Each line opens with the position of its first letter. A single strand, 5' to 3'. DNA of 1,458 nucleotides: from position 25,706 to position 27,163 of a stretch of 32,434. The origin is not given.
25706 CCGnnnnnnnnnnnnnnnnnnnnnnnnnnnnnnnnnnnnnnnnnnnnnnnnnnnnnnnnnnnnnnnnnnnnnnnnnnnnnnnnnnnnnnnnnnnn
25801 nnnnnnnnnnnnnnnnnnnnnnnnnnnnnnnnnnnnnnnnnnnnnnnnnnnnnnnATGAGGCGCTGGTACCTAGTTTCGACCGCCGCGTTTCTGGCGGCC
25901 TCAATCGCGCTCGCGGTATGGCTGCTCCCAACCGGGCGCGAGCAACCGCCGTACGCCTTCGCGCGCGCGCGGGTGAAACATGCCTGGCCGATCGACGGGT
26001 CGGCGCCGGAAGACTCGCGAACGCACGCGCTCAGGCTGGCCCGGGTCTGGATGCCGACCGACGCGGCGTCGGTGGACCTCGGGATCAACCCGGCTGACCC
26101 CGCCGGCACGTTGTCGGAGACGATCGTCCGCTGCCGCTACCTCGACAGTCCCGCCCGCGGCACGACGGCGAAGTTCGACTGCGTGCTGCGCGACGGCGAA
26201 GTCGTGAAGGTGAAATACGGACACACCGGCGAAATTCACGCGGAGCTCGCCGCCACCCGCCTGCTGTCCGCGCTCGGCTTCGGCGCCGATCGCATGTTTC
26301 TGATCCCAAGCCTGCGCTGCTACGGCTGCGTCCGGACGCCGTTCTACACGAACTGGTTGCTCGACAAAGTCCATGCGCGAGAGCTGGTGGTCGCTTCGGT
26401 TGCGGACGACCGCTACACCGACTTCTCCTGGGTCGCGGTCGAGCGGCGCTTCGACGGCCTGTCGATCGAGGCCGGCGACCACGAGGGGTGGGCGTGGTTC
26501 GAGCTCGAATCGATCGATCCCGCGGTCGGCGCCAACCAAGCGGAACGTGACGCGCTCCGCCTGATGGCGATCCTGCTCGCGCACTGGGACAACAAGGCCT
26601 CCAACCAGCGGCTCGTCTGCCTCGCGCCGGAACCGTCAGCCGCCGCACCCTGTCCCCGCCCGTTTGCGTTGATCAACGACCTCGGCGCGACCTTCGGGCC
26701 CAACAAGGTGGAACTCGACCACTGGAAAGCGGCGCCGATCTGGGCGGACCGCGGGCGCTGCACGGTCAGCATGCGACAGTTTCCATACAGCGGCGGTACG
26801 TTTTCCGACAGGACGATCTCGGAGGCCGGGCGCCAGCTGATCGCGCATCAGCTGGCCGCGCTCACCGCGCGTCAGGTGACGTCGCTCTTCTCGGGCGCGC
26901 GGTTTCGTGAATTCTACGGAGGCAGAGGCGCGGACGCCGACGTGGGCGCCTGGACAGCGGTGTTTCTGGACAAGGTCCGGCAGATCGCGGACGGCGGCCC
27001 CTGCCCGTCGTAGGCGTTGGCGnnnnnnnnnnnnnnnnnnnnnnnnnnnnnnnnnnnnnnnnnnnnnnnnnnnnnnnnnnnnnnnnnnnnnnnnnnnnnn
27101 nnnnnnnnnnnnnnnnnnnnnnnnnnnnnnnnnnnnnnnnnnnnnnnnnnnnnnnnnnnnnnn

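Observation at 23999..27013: Two divergent paralogues of an uncharacterised membrane-anchored protein-kinase-like family, with opposite predicted topology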

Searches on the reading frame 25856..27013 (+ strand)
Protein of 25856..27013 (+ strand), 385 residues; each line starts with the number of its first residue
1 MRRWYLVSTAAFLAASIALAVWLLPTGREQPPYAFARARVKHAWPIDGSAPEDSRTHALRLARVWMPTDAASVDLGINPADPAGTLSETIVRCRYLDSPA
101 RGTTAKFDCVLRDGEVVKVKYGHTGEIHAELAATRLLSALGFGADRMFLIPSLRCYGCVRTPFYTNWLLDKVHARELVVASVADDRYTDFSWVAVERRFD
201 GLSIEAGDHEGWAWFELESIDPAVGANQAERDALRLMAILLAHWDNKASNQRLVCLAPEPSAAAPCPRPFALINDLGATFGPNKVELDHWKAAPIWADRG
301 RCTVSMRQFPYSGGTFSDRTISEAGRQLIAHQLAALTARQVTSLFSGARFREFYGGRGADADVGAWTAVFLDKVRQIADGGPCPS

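Call 3: search_protein_families(library=pfam, proteins=[window:25856-27013:+], max_evalue=1)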
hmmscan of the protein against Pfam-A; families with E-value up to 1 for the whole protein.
window:25856-27013:+ (385 aa): 0 families

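Call 5: search_protein_families(library=ncbifam, proteins=[window:25856-27013:+], max_evalue=1)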
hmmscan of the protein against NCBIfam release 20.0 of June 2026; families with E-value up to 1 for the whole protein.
window:25856-27013:+ (385 aa): 0 families

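Call 6: search_solved_structures(query=window:25856-27013:+, max_evalue=10)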
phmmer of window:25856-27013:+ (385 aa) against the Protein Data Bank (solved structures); distinct sequences matched with E-value up to 10: 2.
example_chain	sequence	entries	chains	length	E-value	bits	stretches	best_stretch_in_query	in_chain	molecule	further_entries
6rbb_H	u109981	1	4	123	0.88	11.8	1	189-217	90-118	VHH domain of netakimab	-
8b7w_H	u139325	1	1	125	0.91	11.7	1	189-217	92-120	anti-IL-17A-76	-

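Call 8: find_homologous_proteins(query=window:25856-27013:+, max_evalue=0.001)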
Query window:25856-27013:+ (385 aa): 2415 proteins with E <= 0.001 among 8000 candidates; the best 120 are listed.
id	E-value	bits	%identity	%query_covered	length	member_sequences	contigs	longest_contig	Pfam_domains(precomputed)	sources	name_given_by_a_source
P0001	5.9e-252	854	95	100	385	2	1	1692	-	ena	-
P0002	4.8e-217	739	82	100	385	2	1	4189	-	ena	-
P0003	3.4e-206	703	78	100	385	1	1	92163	-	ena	-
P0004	7.8e-205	699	78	100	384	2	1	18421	-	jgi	jgi:hypothetical protein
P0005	2.5e-204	697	78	100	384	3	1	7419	-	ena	-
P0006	1.7e-202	691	77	100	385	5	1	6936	-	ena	-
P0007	4.0e-200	683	76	100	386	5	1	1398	-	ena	-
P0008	4.4e-200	683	77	100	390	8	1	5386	-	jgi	jgi:hypothetical protein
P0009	9.7e-197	672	76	100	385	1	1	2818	-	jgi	jgi:hypothetical protein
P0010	2.3e-196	671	77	100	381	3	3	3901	-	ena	-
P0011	5.0e-196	670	75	100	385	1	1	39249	-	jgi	jgi:hypothetical protein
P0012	4.0e-194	663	74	100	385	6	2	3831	-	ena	-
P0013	3.1e-192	657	76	100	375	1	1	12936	-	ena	-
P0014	3.8e-192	657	74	100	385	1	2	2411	-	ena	-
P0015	5.1e-192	656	74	100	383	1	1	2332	-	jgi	jgi:hypothetical protein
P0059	2.8e-174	598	68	100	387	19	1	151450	-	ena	-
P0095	2.6e-165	568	66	100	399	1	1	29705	-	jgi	jgi:hypothetical protein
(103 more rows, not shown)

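Call 20: find_encoding_contigs(protein=P0095, flank=6000, max_places=3)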
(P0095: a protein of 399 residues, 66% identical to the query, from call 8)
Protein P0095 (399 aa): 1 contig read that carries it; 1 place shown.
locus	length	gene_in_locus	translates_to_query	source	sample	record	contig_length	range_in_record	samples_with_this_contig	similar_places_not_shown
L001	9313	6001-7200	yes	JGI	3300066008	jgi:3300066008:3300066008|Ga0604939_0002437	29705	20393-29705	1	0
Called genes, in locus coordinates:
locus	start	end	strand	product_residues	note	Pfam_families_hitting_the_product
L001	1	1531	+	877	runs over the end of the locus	PF00246:Peptidase_M14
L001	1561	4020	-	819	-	PF12704:MacB_PCD, PF02687:FtsX, PF12704:MacB_PCD, PF02687:FtsX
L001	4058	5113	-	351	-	-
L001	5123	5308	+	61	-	PF14255:Zn_ribbon_21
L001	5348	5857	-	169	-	-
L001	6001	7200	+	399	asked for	-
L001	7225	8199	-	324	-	PF00149:Metallophos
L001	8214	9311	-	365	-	?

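Call 22: find_encoding_contigs(protein=P0059, flank=6000, max_places=3)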
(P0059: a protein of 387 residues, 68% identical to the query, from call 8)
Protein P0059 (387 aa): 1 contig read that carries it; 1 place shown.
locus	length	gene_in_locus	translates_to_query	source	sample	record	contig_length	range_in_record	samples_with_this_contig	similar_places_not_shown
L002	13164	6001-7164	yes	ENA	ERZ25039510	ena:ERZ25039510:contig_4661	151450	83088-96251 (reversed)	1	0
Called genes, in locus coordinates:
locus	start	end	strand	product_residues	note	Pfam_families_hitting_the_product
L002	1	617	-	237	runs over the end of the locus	-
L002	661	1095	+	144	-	-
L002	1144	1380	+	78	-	-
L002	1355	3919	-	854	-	PF12704:MacB_PCD, PF02687:FtsX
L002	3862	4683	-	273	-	-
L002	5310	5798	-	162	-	-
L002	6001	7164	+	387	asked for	-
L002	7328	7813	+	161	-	PF12276:DUF3617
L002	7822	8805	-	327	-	PF00149:Metallophos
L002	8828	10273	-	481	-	PF00085:Thioredoxin, PF00578:AhpC-TSA, PF08534:Redoxin, PF13905:Thioredoxin_8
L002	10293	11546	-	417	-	PF00155:Aminotran_1_2 (weak), PF00266:Aminotran_5, PF01041:DegT_DnrJ_EryC1, PF01053:Cys_Met_Meta_PP (weak)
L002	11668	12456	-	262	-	-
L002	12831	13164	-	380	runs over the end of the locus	PF06452:CBM9_1 (weak)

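Call 24: predict_structure(alignment_id=A1)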
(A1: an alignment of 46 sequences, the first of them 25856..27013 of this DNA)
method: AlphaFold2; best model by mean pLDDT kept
length: 385 residues; sequences in the alignment: 46
mean_pLDDT: 87.5   pTM: 0.86
mean pLDDT of the five models: 87.5, 81.6, 80.7, 78.4, 55.9
residues with pLDDT >= 90: 197; 70-90: 164; 50-70: 22; < 50: 2
segments of 3 or more residues with pLDDT < 50: none
pLDDT, mean of each block of 10 residues (from residue 1): 86 87 91 92 88 90 90 91 92 91 87 94 85 92 91 95 90 88 93 91 87 81 77 88 67 92 92 80 86 87 74 66 93 94 93 85 95 90 79
secondary structure, 60 per line:
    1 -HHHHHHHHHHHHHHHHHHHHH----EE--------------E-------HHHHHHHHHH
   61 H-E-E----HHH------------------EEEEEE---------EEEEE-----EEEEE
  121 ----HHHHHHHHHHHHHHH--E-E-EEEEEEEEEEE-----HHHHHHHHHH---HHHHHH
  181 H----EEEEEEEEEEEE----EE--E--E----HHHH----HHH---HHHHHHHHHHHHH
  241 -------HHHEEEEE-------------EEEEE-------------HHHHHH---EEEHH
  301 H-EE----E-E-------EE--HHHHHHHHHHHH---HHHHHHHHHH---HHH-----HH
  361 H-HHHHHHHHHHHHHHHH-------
elements in order: H2-22 H51-61 E91-96 E106-110 E116-120 H125-139 E146-156 H162-171 H175-181 E186-197 H214-217 H228-240 E251-255 E269-273 H287-292 E296-298 H323-334 H338-347 H363-378

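Call 28: fold_search(model_id=the predicted structure, library=pdb)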
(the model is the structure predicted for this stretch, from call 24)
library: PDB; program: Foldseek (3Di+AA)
matches with E <= 10: 450; with E <= 0.001: 5
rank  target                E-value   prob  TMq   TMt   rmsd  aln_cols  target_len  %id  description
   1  3akl_A                2.5e-04  1.00  0.37  0.47   8.3       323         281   10  Crystal structure of A Helicobacter pylori proinflammatory kinase CtkA (released 2010-12-01)
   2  3akk_C                3.2e-04  1.00  0.39  0.50   7.8       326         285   10  Crystal structure of A Helicobacter pylori proinflammatory kinase CtkA (released 2010-12-01)
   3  3akl_C                4.8e-04  1.00  0.39  0.51   7.1       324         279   10  Crystal structure of A Helicobacter pylori proinflammatory kinase CtkA (released 2010-12-01)
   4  4pu5                  5.7e-04  0.97  0.35  0.32  14.5       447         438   11  Shewanella oneidensis Toxin Antitoxin System Toxin Protein HipA Bound with AMPPNP and Mg (released 2014-08-06)
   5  3tpt_A                8.6e-04  0.85  0.31  0.29  16.8       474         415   11  Structure of HipA(D309Q) bound to ADP (released 2012-10-03)
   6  1cja_A                1.2e-03  0.89  0.26  0.30  18.0       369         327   12  ACTIN-FRAGMIN KINASE, CATALYTIC DOMAIN FROM PHYSARUM POLYCEPHALUM (released 1999-06-18)
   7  3akk_B                1.5e-03  0.99  0.38  0.47   8.1       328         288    8  Crystal structure of A Helicobacter pylori proinflammatory kinase CtkA (released 2010-12-01)
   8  3akj_A                1.7e-03  1.00  0.37  0.49   7.4       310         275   10  Crystal structure of A Helicobacter pylori proinflammatory kinase CtkA (released 2010-12-01)
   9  3tpv                  1.9e-03  0.93  0.30  0.28   9.3       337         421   10  Structure of pHipA bound to ADP (released 2012-10-03)
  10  7ab3_C                2.4e-03  0.94  0.35  0.39  11.3       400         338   11  Crystal structure of the Escherichia coli toxin-antitoxin system HipBST (HipT S57A) (released 2022-01-12)
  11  1qpj                  6.4e-03  0.44  0.21  0.28  15.6       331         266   11  CRYSTAL STRUCTURE OF THE LYMPHOCYTE-SPECIFIC KINASE LCK IN COMPLEX WITH STAUROSPORINE. (released 2000-05-31)
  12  7vkb_A                7.2e-03  0.84  0.30  0.41  11.1       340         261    9  Crystal structure of the a bacterial kinase complex (released 2022-06-29)
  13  7vkc                  7.7e-03  0.72  0.31  0.36  17.5       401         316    9  Crystal structure of a bacterial Ser/Thr kinase (released 2022-06-29)
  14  4kqa_C                7.7e-03  0.69  0.31  0.29  13.6       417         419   11  Crystal structure of the golgi casein kinase (released 2013-06-26)
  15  5i0n                  8.6e-03  0.94  0.34  0.28   7.9       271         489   12  PI4K IIalpha bound to calcium (released 2016-03-09)
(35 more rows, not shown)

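Call 30: search_protein_representatives(alignment_id=A3)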
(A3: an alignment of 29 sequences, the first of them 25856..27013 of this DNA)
Query: 29 sequences, 349 profile positions. Proteins with E-value up to 0.001 (for the whole library): 2928; up to 1e-10: 1644; up to 1e-30: 416. The best 150 are listed.
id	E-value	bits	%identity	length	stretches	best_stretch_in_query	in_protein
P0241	1.4e-116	405.8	-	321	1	79-345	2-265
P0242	4.1e-114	397.7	-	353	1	4-345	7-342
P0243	1.3e-107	376.4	-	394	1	9-348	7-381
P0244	1.2e-101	356.7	-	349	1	35-262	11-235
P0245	6.1e-93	328.1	-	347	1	25-343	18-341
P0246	1.1e-92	327.2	-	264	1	89-346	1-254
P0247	1.2e-85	304.1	-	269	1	5-228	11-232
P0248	4.2e-82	292.5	-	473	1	46-343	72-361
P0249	1.0e-80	287.9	-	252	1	55-290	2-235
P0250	1.4e-80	287.4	-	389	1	28-348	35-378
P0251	2.2e-80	286.8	-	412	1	41-345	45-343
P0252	4.2e-80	285.9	-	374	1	36-348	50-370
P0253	1.3e-79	284.3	-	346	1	41-344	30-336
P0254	1.3e-78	281.0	-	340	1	36-343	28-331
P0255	2.3e-78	280.2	-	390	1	30-348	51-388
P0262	6.6e-74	265.5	-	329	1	44-345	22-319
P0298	2.2e-59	217.7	-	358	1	12-349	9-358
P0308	2.2e-56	207.9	-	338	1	39-344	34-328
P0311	1.0e-55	205.7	-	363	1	46-343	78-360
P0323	3.1e-53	197.5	-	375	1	35-345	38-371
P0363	1.1e-46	176.0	-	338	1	32-342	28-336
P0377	2.0e-45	171.8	-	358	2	39-248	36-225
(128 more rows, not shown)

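Call 36: search_solved_structures(query=A4, max_evalue=10, show_alignments=3)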
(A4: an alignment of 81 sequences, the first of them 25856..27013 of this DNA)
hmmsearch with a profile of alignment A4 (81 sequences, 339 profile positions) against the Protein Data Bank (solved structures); distinct sequences matched with E-value up to 10: 5.
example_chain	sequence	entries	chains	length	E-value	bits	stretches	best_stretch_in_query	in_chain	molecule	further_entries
1cja_A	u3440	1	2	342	0.029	16.5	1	33-143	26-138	PROTEIN (ACTIN-FRAGMIN KINASE)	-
4y2i_A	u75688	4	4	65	0.88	11.6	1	276-314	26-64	Putative metal-binding transport protein | Putative copper chaperone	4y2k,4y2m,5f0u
3iuz_A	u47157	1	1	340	0.91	11.6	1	90-140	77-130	Putative glyoxalase superfamily protein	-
9fhl_Z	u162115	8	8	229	1.3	11.1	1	104-166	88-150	Small ribosomal subunit protein uS3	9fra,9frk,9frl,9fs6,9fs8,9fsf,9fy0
2l2e_A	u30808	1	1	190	2.1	10.4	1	294-322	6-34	Calcium-binding protein NCS-1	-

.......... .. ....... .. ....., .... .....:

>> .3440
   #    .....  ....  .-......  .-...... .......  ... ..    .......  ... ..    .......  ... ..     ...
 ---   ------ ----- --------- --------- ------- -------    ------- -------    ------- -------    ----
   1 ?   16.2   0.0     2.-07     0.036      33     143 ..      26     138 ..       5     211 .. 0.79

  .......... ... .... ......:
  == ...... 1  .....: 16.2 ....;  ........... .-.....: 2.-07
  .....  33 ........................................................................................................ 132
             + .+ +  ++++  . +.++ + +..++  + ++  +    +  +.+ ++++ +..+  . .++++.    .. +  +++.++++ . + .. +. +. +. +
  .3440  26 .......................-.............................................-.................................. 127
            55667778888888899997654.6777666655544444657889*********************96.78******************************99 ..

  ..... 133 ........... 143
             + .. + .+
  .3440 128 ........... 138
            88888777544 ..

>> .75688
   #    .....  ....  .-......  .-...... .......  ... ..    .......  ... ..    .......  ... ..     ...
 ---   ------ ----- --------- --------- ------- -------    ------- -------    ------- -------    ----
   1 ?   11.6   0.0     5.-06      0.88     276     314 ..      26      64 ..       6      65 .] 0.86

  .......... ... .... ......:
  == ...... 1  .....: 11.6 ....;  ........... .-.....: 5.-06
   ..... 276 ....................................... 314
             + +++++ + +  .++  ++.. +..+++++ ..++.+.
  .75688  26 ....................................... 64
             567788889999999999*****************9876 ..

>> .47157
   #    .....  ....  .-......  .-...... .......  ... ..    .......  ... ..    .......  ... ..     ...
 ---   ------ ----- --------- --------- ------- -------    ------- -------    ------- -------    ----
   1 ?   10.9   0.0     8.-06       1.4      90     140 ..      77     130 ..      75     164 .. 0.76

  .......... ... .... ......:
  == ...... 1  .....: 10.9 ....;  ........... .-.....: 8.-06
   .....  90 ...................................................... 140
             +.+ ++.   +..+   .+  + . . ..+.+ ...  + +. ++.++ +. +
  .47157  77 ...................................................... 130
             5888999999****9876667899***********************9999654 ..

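Call 37: search_protein_families(library=pfam, alignment_id=A4, max_evalue=0.1)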
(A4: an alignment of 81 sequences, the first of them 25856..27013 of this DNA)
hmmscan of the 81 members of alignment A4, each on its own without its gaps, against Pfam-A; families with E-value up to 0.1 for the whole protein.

A. member 1, window:25856-27013:+ (385 aa): 0 families

B. families by the number of members that match (of 81 scanned): 14 families
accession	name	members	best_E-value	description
PF24388.1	Permuted_GreAB-C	4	0.00038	Permuted GreAB-C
PF07804.18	HipA_C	2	0.0074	HipA-like C-terminal domain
PF06480.20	FtsH_ext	1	0.017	FtsH Extracellular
PF20613.4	HipA_2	1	0.024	HipA-like kinase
PF17827.6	PrmC_N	1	0.025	PrmC N-terminal domain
PF14005.11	YpjP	1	0.041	YpjP-like protein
PF21994.1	AGAO-like_N2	1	0.059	AGAO-like N2 domain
PF07944.18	Beta-AFase-like_GH127_cat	1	0.061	Beta-L-arabinofuranosidase, GH127 catalytic domain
PF04932.20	Wzy_C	1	0.062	O-Antigen ligase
PF19606.4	DUF6111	1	0.063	Family of unknown function (DUF6111)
PF14684.11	Tricorn_C1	1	0.081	Tricorn protease C1 domain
PF17342.7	DUF5372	1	0.09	Family of unknown function (DUF5372)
PF23489.1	V-ATPase_su_f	1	0.095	V-type proton ATPase subunit f-like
PF20181.5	DUF6544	1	0.095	Family of unknown function (DUF6544)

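Call 39: find_related_loci(query=A1, collection=genome_contigs, flank=8000)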
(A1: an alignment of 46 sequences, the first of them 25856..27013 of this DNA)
Query A1 (385 aa) in genome_contigs; peptide patterns used: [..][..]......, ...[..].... (x = any residue, [..] = any of these).
144 stretches matched a pattern; 108 encode a relative of the query (tblastn E <= 1e-3); the best 80 are kept; 80 distinct loci.
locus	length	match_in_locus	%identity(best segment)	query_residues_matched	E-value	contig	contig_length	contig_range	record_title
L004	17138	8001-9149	72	1-385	2e-178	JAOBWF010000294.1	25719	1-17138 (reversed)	MAG: Acidobacteria bacterium isolate RYN_30 scaffold_6384484, whole genome shotgun sequence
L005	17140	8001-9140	66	6-385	2e-165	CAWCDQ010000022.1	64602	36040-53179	MAG: uncultured Acidobacteriota bacterium isolate MFD03975.bin.2.34 genome assembly, contig: contig_29673, whole genome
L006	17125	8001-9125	66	1-384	4e-165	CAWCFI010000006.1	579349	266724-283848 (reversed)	MAG: uncultured Acidobacteriota bacterium isolate MFD09368.bin.2.49 genome assembly, contig: contig_24593, whole genome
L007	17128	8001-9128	63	1-385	3e-163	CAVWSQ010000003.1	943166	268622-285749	MAG: uncultured Acidobacteriota bacterium isolate MFD04944.bin.1.4 genome assembly, contig: contig_20304, whole genome s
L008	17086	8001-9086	54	22-385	1e-124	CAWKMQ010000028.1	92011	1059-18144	MAG: Vicinamibacterales bacterium isolate MFD03066.bin.2.29 genome assembly, contig: contig_69530, whole genome shotgun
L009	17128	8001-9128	54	2-384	6e-120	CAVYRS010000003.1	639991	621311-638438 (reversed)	MAG: uncultured Acidobacteriota bacterium isolate MFD06229.bin.2.32 genome assembly, contig: contig_34041, whole genome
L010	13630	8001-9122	51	12-385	9e-113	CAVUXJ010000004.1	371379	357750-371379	MAG: uncultured Acidobacteriota bacterium isolate MFD06229.bin.3.98 genome assembly, contig: contig_16605, whole genome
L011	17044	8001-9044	49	34-384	1e-100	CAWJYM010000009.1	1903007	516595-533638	MAG: uncultured Acidobacteriota bacterium isolate MFD06742.bin.1.259 genome assembly, contig: contig_6991, whole genome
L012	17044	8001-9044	49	34-384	4e-100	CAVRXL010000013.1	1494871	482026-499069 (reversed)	MAG: uncultured Acidobacteriota bacterium isolate MFD06229.bin.1.246 genome assembly, contig: contig_9508, whole genome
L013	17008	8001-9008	49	55-385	8e-99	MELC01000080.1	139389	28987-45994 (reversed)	MAG: Acidobacteria bacterium RIFCSPLOWO2_12_FULL_66_21 rifcsplowo2_12_scaffold_694, whole genome shotgun sequence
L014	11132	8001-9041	49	35-384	7e-97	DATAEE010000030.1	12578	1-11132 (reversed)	MAG TPA_asm: Vicinamibacterales bacterium isolate SMAG_U6769 k141_2785024, whole genome shotgun sequence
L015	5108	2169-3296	45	10-379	2e-96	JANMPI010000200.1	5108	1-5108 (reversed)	MAG: Acidobacteriota bacterium isolate OTE_51_metabat_485 OTE_51_k141_3109132, whole genome shotgun sequence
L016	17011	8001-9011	49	52-385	9e-96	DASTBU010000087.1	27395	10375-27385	MAG TPA_asm: Vicinamibacterales bacterium isolate SMAG_U774 k141_1337528, whole genome shotgun sequence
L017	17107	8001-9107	45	2-383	7e-96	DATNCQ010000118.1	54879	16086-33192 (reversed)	MAG TPA_asm: Vicinamibacterales bacterium isolate SMAG_U11218 k141_4548369, whole genome shotgun sequence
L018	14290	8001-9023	45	39-384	1e-94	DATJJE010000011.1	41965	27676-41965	MAG TPA_asm: Vicinamibacterales bacterium isolate SMAG_U15557 k141_9572608, whole genome shotgun sequence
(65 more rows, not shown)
